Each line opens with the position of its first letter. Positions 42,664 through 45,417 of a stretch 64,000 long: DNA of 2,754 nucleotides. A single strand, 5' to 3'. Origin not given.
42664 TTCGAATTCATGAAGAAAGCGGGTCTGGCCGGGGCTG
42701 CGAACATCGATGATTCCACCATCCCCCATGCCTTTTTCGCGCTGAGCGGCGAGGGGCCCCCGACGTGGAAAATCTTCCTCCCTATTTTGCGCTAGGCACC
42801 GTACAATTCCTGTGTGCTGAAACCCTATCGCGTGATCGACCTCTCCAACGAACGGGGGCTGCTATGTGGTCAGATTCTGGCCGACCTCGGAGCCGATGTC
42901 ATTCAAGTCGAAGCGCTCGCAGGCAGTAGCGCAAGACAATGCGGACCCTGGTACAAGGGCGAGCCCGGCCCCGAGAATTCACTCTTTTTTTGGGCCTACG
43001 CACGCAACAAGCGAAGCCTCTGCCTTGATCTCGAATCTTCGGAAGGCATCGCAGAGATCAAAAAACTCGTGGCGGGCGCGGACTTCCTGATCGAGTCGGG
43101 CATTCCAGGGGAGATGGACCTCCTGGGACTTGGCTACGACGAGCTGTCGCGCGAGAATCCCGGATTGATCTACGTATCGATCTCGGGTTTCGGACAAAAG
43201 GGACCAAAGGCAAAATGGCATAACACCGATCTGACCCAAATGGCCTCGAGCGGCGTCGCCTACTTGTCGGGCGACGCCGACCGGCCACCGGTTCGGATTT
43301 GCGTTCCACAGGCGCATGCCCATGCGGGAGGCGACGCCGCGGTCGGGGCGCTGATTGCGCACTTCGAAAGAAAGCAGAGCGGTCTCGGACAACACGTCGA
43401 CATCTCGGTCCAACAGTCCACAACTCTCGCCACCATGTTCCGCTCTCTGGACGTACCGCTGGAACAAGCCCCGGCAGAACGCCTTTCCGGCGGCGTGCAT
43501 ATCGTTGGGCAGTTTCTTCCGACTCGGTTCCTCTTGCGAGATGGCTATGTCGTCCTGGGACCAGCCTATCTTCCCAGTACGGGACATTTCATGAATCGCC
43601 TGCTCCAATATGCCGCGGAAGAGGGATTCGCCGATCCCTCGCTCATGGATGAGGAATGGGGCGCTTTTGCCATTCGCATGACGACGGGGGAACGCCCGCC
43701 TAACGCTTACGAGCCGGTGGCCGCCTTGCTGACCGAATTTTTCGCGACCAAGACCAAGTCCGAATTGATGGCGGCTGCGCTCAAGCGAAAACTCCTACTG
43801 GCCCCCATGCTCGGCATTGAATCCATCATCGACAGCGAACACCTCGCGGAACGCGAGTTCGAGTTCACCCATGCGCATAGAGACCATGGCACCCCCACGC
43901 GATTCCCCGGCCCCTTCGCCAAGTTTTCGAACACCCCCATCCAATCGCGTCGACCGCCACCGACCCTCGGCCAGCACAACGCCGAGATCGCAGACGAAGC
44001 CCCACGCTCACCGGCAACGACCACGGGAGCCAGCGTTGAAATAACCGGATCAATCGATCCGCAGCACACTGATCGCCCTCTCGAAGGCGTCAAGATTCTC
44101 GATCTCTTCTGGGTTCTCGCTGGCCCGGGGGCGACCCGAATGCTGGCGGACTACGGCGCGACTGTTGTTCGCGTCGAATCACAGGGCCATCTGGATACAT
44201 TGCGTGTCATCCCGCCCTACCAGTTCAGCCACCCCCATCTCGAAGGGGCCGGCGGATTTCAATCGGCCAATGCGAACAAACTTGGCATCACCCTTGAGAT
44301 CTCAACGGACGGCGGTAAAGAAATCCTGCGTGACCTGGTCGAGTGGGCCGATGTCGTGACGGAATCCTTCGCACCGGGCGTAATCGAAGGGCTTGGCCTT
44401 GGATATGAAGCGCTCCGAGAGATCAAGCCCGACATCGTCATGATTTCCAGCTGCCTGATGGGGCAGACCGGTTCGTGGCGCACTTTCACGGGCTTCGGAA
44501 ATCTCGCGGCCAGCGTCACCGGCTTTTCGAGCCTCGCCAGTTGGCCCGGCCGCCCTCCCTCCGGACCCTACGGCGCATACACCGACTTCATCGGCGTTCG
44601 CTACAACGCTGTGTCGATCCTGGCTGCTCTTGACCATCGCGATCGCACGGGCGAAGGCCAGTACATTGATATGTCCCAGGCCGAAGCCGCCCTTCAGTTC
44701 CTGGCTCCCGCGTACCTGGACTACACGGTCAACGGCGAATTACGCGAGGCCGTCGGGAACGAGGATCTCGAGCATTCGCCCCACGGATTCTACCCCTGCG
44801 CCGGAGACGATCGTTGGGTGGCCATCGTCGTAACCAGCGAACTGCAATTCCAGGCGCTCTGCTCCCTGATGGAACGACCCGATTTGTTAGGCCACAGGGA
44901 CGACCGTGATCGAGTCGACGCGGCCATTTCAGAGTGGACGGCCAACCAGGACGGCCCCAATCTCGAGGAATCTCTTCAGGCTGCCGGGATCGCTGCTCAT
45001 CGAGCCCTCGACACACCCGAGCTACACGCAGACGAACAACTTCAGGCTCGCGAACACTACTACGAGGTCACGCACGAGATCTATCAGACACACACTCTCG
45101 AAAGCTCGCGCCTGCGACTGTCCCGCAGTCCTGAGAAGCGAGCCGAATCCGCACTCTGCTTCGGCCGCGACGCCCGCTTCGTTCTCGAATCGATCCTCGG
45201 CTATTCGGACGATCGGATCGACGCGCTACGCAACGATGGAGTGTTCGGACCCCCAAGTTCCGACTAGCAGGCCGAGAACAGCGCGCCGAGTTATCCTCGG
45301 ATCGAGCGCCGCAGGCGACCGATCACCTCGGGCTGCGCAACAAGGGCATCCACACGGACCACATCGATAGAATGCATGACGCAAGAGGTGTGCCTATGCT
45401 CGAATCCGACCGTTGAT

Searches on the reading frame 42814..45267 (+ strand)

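Call 25: search_protein_families(library=pfam, proteins=[window:42814-45267:+], max_evalue=0.001)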
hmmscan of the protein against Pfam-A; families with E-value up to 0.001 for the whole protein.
window:42814-45267:+ (817 aa): 1 family
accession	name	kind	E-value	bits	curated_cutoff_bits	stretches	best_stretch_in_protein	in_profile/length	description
PF02515.22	CoA_transf_3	-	4.6e-159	529.8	23.3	2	423-777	1-356/366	CoA-transferase family III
